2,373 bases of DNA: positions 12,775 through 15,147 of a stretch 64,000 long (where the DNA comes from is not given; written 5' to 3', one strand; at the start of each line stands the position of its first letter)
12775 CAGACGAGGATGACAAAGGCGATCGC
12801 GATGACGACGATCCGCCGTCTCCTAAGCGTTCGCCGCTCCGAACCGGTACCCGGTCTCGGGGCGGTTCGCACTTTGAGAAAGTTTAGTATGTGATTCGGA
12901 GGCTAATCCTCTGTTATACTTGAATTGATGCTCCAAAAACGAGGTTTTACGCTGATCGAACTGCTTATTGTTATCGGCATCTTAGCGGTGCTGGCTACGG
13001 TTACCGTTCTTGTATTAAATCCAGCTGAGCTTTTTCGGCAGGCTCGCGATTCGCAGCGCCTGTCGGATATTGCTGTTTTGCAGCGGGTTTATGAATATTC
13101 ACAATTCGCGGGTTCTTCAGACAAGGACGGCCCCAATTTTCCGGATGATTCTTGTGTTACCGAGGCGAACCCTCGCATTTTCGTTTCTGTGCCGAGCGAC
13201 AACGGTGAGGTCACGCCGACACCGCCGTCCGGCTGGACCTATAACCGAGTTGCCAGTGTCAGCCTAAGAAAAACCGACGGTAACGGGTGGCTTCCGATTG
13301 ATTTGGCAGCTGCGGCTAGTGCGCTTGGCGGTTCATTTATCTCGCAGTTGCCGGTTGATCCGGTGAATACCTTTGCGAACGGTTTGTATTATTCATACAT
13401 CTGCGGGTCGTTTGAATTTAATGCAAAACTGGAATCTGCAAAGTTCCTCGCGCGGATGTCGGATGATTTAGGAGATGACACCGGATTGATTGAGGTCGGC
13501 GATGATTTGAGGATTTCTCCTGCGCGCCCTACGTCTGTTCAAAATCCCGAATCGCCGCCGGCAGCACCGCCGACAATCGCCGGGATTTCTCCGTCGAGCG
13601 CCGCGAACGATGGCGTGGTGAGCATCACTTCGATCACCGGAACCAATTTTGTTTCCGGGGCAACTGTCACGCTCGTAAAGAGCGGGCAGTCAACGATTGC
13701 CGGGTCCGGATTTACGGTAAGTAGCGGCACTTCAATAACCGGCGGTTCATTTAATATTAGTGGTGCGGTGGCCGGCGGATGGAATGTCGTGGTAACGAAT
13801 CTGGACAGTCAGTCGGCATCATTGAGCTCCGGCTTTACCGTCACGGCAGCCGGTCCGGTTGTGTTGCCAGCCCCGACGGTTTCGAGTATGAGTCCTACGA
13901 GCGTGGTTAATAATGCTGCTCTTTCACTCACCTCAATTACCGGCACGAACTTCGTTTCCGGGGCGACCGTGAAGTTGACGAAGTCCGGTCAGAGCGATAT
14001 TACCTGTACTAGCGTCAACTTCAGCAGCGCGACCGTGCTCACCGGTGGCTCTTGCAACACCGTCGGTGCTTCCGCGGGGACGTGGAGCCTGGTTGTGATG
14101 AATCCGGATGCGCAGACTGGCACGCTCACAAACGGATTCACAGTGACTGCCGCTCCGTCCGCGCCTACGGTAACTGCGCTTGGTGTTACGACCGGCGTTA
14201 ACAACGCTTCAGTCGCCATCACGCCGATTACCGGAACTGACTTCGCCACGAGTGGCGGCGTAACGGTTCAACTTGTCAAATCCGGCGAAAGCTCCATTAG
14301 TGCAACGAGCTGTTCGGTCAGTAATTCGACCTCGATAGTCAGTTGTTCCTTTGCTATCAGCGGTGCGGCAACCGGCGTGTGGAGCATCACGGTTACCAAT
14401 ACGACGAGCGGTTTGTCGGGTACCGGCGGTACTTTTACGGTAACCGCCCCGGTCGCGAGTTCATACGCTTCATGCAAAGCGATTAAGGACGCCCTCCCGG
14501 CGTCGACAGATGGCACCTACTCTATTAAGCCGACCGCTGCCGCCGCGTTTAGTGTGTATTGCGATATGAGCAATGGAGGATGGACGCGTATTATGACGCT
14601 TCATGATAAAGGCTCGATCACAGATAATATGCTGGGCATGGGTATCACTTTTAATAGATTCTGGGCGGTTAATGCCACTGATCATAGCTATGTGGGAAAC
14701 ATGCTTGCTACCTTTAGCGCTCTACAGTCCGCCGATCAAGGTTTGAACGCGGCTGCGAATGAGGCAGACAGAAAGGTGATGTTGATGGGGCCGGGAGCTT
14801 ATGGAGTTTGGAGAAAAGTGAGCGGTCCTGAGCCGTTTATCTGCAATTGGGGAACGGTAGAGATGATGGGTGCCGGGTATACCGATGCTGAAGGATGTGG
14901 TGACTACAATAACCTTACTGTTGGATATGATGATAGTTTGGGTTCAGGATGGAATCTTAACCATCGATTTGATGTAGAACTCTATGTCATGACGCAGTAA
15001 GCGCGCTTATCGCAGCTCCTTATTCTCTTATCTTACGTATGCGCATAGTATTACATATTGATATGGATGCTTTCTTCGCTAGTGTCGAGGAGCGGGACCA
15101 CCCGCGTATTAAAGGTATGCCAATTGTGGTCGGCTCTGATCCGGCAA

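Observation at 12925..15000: Type IV pilin carrying four IPT/TIG-like repeats and a fibrinogen-related-domain-like tip module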

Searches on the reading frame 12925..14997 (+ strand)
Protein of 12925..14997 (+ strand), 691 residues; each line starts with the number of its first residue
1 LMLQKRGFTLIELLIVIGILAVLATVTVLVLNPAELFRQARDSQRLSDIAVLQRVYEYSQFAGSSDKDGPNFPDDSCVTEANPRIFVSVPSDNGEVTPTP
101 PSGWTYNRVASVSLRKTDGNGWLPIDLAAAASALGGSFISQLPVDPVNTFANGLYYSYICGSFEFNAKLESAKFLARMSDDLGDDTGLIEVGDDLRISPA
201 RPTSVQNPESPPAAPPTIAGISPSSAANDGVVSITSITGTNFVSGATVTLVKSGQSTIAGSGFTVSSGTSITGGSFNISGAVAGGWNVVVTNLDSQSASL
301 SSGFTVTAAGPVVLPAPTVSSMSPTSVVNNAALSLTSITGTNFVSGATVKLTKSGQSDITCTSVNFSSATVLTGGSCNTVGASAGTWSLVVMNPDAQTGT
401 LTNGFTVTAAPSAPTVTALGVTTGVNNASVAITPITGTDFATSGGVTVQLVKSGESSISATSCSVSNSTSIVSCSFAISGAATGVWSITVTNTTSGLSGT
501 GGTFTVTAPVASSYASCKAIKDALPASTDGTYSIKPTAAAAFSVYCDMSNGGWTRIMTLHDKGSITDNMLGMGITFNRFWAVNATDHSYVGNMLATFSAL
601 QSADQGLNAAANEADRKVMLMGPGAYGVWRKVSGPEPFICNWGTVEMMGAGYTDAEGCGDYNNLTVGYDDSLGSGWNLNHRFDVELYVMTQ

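Call 3: search_protein_families(library=pfam, proteins=[window:12925-14997:+], max_evalue=1)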
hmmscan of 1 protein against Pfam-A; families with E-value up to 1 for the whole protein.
window:12925-14997:+ (691 aa): 5 families
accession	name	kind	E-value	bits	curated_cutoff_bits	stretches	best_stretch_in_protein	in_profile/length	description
PF07963.17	N_methyl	-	3.9e-07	29.8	21.2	1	4-26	3-25/27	Prokaryotic N-terminal methylation motif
PF01835.25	MG2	-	0.0023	18.7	32.8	0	445-506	35-96/96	MG2 domain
PF00147.23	Fibrinogen_C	-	0.034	14.4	22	1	526-558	13-48/221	Fibrinogen beta and gamma chains, C-terminal globular domain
PF01410.23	COLFI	-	0.094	12.4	26.2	1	516-556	32-74/233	Fibrillar collagen C-terminal domain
PF04515.18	Choline_transpo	-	0.45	10.1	26.9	2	327-404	211-288/326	Plasma-membrane choline transporter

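Call 4: search_protein_families(library=ncbifam, proteins=[window:12925-14997:+], max_evalue=1)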
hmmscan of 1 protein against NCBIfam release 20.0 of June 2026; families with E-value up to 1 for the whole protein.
window:12925-14997:+ (691 aa): 15 families
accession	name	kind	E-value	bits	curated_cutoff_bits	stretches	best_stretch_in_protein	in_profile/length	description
NF040941.1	GGGWT_bact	domain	4.9e-12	45.7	30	1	516-556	1-46/46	fibrinogen-like YCDxxxxGGGW domain-containing protein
TIGR02532.1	IV_pilin_GFxxxE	domain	1.5e-07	30.9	16.3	1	5-27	1-23/24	prepilin-type N-terminal cleavage/methylation domain-containing protein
NF058597.1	CoaZ_rpt_PGGG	domain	6.1e-06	26.2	30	2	315-407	1-86/88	choice-of-anchor Z repeating domain-containing protein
TIGR01708.2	typeII_sec_gspH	equivalog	5.6e-05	23.2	80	1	6-63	2-58/169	type II secretion system minor pseudopilin GspH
NF007862.0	PRK10574.1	equivalog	0.00016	21.8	138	1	3-28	2-27/145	prepilin peptidase-dependent pilin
NF041013.1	T4P_ComGE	equivalog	0.0011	19.1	49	1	4-60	2-54/83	competence type IV pilus minor pilin ComGE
NF041775.1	typeIV_PilA_Myxo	equivalog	0.0024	17.9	400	1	5-44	10-45/214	type IV pilin protein PilA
NF040999.1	pilin_ComGC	equivalog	0.0045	17.2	75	1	6-28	2-24/84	competence type IV pilus major pilin ComGC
NF047756.1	LIC11435_fam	equivalog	0.0049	15.8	380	1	315-401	71-156/360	LIC11435 family protein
TIGR01710.1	typeII_sec_gspG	equivalog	0.0069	16.4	88.85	1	6-31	1-26/134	type II secretion system major pseudopilin GspG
TIGR01711.1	gspJ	equivalog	0.0073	16.1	64.85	1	6-36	1-31/192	type II secretion system minor pseudopilin GspJ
NF007800.0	PRK10506.1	equivalog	0.0086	15.9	158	1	2-28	5-31/163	prepilin peptidase-dependent protein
NF040982.1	ComGD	equivalog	0.016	15.6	70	1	5-40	1-34/139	competence type IV pilus minor pilin ComGD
TIGR02599.1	TIGR02599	subfamily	0.031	13.5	256.5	1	7-33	1-27/361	Verru_Chthon cassette protein C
TIGR02596.1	TIGR02596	subfamily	0.04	14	70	1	8-32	1-25/196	Verru_Chthon cassette protein D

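Call 5: search_solved_structures(query=window:12925-14997:+, max_evalue=10, show_alignments=3)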
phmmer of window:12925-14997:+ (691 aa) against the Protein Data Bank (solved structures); distinct sequences matched with E-value up to 10: 16.
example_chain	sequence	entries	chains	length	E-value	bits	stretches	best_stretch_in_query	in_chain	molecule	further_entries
4wmq_A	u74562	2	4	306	1.4e-05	27.1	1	513-562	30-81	Intelectin-1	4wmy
6usc_A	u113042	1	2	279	2.3e-05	26.4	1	515-562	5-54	Intelectin-1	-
9q35_A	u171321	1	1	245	0.00024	23.1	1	513-564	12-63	Fibrinogen-like protein 1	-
7tz2_A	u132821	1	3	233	0.00027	22.9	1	513-564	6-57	Fibrinogen-like protein 1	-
4wmo_F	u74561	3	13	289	0.00059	21.8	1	507-563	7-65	XEEL protein | Xenopus Embryonic Epidermal Lectin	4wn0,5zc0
9egp_A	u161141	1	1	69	0.0021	20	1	4-61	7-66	Geopilin domain 1 protein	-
7e1e_A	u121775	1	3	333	0.0054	18.6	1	515-564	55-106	Serum lectin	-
7tgg_A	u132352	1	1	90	0.008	18.1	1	4-57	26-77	Geopilin domain 1 protein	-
4m7f_A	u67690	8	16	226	0.035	15.9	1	527-565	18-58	Fibrinogen C domain-containing protein 1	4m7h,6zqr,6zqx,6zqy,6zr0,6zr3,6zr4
6u0a_A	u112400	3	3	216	0.065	15.1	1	529-596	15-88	Angiopoietin-related protein 4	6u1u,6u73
6eub_A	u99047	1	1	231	0.073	14.9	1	529-596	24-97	Angiopoietin-related protein 4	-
6eua_A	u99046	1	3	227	0.14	13.9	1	527-561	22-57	Angiopoietin-related protein 3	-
1n73_C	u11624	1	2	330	0.15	13.8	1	516-565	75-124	Fibrin gamma chain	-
1lwu_C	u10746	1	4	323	0.16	13.7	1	517-565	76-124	Fibrinogen gamma chain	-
6xxd_A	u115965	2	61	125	0.27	13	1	8-60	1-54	PilA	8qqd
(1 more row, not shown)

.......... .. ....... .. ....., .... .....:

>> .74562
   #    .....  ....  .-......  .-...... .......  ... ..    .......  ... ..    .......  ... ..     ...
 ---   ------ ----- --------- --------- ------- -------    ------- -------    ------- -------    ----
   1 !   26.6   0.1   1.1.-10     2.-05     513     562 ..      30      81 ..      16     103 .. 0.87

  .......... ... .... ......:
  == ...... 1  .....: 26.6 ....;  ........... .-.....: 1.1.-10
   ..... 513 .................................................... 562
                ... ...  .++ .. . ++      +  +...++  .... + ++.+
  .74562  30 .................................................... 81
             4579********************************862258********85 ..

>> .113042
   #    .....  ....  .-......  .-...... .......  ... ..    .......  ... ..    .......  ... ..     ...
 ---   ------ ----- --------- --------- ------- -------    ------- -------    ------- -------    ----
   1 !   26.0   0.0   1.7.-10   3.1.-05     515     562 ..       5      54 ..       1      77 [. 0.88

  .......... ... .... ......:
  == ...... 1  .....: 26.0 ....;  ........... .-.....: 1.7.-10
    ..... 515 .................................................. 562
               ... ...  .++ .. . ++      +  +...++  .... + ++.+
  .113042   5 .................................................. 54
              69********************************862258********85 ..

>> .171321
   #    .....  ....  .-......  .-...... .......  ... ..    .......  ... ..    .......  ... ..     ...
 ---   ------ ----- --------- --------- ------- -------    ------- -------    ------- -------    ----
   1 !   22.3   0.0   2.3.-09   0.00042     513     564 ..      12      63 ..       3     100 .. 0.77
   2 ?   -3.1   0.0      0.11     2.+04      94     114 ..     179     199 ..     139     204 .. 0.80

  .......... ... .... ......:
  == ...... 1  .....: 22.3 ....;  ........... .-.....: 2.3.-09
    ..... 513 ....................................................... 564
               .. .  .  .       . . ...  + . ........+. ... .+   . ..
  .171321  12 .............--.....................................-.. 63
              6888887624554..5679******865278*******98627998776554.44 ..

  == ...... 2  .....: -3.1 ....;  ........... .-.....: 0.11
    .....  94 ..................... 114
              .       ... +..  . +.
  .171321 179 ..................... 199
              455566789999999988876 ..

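Call 7: find_homologous_proteins(query=window:12925-14997:+)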
Query window:12925-14997:+ (691 aa): 388 proteins with E <= 0.001 among 8000 candidates; the best 120 are listed.
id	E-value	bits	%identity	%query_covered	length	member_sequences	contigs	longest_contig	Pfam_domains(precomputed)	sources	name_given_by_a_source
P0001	0.0e+0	1497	100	100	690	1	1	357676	PF07963.18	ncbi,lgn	-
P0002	3.2e-254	864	59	71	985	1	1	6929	PF07963.18,PF01833.31,PF13385.14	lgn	-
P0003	8.9e-129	449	55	29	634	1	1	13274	PF07963.18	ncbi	ncbi:MAG: type II secretion system protein, partial [Patescibacteria group bacterium]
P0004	1.4e-123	432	46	44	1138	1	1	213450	PF24328.3,PF01833.31,PF24327.3,PF13860.13,PF01835.26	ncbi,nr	ncbi:MAG: IPT/TIG domain-containing protein [Elusimicrobia bacterium]|nr:IPT/TIG domain-containing p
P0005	2.2e-121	425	48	73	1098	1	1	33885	PF00041.28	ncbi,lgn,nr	ncbi:MAG: fibronectin type III domain-containing protein [Candidatus Liptonbacteria bacterium]|nr:fi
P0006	2.3e-99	352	46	44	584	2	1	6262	PF01833.31,PF24327.3,PF13860.13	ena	-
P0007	8.2e-97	344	45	40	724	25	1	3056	PF07790.17,PF01835.26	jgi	-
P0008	3.4e-92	328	40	43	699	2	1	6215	PF24328.3,PF01833.31,PF24327.3,PF11141.14,PF07790.17,PF01835.26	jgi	jgi:hypothetical protein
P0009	1.1e-91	327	37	42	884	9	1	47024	PF24328.3,PF24327.3,PF11141.14,PF07790.17,PF01835.26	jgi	jgi:hypothetical protein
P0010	1.9e-90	323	39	73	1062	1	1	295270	PF07963.18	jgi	jgi:prepilin-type N-terminal cleavage/methylation domain-containing protein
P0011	2.0e-90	322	54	44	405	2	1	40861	-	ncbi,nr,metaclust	ncbi:MAG: PKD domain containing protein [Parcubacteria group bacterium GW2011_GWB1_56_8]|nr:MAG: PKD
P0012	2.4e-88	316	44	40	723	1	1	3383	PF07790.17,PF01835.26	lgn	-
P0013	7.1e-88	314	44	42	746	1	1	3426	PF24327.3,PF11141.14,PF07790.17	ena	-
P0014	1.5e-85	306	54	44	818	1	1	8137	PF17957.8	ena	-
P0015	1.8e-84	303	42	45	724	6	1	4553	PF07790.17,PF01835.26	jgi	-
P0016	1.8e-83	299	45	42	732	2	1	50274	PF01833.31,PF24327.3,PF11141.14,PF07705.18,PF10633.16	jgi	-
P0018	5.4e-81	291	52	44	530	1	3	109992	PF07963.18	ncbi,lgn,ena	ncbi:MAG: type II secretion system protein [Patescibacteria group bacterium]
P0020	1.2e-78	284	44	44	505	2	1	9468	PF09603.16,PF07963.18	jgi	-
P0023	6.7e-77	278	39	45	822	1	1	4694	PF01833.31,PF24327.3,PF07790.17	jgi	jgi:hypothetical protein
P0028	7.8e-73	264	37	42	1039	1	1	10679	PF01833.31,PF24327.3,PF11141.14,PF18962.8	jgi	-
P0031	2.0e-70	256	40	48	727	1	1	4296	PF01833.31,PF24327.3,PF07603.18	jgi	jgi:hypothetical protein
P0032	1.1e-69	254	37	58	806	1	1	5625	PF07963.18,PF17963.8,PF17892.8,PF16184.12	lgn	-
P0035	2.4e-67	246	58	29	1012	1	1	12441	PF07963.18,PF13385.14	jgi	jgi:prepilin-type N-terminal cleavage/methylation domain-containing protein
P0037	2.8e-66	243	47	40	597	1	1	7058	PF01833.31,PF24327.3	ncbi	-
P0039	1.8e-65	240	40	43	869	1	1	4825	PF24328.3,PF01833.31,PF24327.3,PF01835.26,PF14734.13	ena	-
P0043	1.6e-59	220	45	44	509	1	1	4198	PF07963.18,PF13385.14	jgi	jgi:prepilin-type N-terminal cleavage/methylation domain-containing protein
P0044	9.5e-59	218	43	44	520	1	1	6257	PF07963.18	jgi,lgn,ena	-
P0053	4.9e-56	209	41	30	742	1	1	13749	PF01833.31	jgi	-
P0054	5.6e-54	202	40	43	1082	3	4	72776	PF13418.13,PF24681.2,PF13415.13,PF01833.31,PF24327.3,PF24981.2,PF01344.32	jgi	jgi:hypothetical protein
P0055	1.1e-53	201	40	44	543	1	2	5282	PF07963.18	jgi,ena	-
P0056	1.1e-53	201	48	29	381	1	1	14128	PF07963.18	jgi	jgi:prepilin-type N-terminal cleavage/methylation domain-containing protein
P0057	1.4e-53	201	41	42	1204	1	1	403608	PF00112.30,PF01833.31,PF18560.8,PF01483.28,PF14734.13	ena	-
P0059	1.7e-52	197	53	28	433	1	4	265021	PF07963.18,PF13385.14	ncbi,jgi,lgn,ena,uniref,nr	ncbi:MAG: hypothetical protein COU11_00230 [Candidatus Harrisonbacteria bacterium CG10_big_fil_rev_8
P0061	4.5e-51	192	40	40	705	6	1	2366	PF01833.31,PF09118.18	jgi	jgi:hypothetical protein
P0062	9.5e-51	191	53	28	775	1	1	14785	PF07963.18,PF21471.4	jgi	-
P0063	5.4e-50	189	49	28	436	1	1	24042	PF07963.18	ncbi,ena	-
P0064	2.1e-49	187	33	62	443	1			PF07963.18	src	-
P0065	2.1e-49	187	39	30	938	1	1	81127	PF16179.12,PF01833.31,PF20144.6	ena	-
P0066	2.1e-49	187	41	40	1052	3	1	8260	PF01833.31,PF00082.28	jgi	jgi:uncharacterized protein YqfB (UPF0267 family)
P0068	4.8e-49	186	38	46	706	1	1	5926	PF00801.27,PF01833.31,PF24327.3,PF07790.17,PF18911.7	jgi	jgi:PKD repeat protein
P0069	4.7e-48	182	49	28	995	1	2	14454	PF07963.18,PF01804.24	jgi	jgi:prepilin-type N-terminal cleavage/methylation domain-containing protein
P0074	5.6e-47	179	42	42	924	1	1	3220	PF01833.31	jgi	jgi:hypothetical protein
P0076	1.3e-46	178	48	29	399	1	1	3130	PF07963.18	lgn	-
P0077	1.4e-46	178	33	54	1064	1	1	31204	PF01833.31,PF09099.17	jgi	jgi:urease gamma subunit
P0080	2.7e-46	177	47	29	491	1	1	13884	PF07963.18,PF13385.14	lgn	-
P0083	1.9e-44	171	37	42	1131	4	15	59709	PF01833.31,PF09099.17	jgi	jgi:hypothetical protein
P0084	6.0e-44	169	36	45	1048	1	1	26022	PF01833.31,PF09099.17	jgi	jgi:hypothetical protein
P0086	4.5e-43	166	43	41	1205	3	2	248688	PF01833.31,PF20144.6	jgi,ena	-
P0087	1.0e-42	165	45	29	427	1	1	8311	PF07963.18,PF13385.14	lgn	-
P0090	1.7e-41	161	39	42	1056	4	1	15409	PF01833.31,PF24327.3,PF07790.17,PF01835.26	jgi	jgi:hypothetical protein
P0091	1.0e-40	158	40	41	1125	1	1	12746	PF01833.31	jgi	jgi:IPT/TIG domain-containing protein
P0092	2.5e-40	157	36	42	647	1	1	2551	PF24328.3,PF01833.31,PF24327.3,PF01835.26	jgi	-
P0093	4.7e-40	156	41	33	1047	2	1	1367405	PF16179.12,PF01833.31,PF22650.3,PF20144.6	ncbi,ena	-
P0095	7.2e-40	155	36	35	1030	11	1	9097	PF01833.31,PF09099.17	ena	-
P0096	2.2e-39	154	51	28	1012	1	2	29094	PF01833.31,PF00082.28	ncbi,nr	ncbi:MAG: S8 family serine peptidase [Brevefilum sp.]|nr:S8 family serine peptidase [Anaerolineae ba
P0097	4.8e-38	149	38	37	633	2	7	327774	PF00960.26,PF01833.31,PF20144.6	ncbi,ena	-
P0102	1.4e-36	144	39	44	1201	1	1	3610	PF01833.31,PF22650.3,PF20144.6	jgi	jgi:hypothetical protein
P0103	1.6e-36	144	35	42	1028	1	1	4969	PF01833.31,PF09099.17,PF09087.18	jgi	-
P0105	3.1e-36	143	40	40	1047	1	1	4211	PF01833.31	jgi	jgi:hypothetical protein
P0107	5.1e-36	143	43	45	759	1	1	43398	PF07963.18,PF13385.14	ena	-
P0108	5.3e-36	143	38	46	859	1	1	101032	PF00960.26,PF01833.31,PF04155.24,PF20144.6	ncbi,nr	ncbi:MAG: IPT/TIG domain-containing protein [Acidobacteria bacterium]|nr:IPT/TIG domain-containing p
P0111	1.5e-35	141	45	28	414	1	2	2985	PF07963.18,PF13385.14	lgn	-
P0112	1.8e-35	141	36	29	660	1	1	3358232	PF01833.31,PF20144.6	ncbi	-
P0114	1.8e-34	138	40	29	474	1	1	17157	PF07963.18,PF03781.23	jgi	jgi:prepilin-type N-terminal cleavage/methylation domain-containing protein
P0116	4.1e-34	136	40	28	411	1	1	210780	PF09603.16,PF07963.18,PF26707.1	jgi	jgi:uncharacterized protein (TIGR02145 family)/prepilin-type N-terminal cleavage/methylation domain-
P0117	9.2e-34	135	39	41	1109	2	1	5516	PF01833.31,PF13091.13,PF20144.6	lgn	-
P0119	1.2e-33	135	42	33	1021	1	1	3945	PF07250.18,PF01833.31,PF09118.18,PF24981.2,PF20144.6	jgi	jgi:Domain of unknown function (DUF1929)/IPT/TIG domain/Glyoxal oxidase N-terminus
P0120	1.9e-33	134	38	34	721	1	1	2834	PF01833.31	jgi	jgi:hypothetical protein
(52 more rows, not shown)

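Call 26: list_cluster_members(proteins=[P0001, P0032, P0121, P0123, P0124, P0131, P0128, P0141, P0127])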
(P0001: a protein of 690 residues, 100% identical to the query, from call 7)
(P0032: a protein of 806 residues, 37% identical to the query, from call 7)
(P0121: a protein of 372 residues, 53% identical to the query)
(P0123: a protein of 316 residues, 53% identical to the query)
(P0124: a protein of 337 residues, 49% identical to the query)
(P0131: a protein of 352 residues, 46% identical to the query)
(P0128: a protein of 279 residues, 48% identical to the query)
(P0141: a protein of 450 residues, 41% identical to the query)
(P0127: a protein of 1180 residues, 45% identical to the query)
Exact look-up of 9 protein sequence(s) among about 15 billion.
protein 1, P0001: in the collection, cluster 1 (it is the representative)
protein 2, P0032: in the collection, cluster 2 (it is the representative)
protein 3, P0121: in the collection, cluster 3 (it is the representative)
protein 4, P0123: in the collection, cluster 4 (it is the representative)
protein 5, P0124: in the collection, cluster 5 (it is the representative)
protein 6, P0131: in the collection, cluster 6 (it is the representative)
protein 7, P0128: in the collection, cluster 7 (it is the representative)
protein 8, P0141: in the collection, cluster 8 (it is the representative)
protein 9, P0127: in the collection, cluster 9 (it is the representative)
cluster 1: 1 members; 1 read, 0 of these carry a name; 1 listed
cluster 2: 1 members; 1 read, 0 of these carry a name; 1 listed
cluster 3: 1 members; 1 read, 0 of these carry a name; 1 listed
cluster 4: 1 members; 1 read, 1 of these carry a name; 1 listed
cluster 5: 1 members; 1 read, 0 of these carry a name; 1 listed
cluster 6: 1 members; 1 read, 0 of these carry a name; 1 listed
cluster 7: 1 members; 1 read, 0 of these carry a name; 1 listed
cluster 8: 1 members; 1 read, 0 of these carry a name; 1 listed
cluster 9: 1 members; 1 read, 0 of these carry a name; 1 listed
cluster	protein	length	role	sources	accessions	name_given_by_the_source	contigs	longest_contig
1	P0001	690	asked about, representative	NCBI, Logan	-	-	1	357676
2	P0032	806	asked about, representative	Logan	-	-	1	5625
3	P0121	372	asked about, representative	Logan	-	-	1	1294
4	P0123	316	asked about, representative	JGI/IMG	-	prepilin-type N-terminal cleavage/methylation domain-containing protein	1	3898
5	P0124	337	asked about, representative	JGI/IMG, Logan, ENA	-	-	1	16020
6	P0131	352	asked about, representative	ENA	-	-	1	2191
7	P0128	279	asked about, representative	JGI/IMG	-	-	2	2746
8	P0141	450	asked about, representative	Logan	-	-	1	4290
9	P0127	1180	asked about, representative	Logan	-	-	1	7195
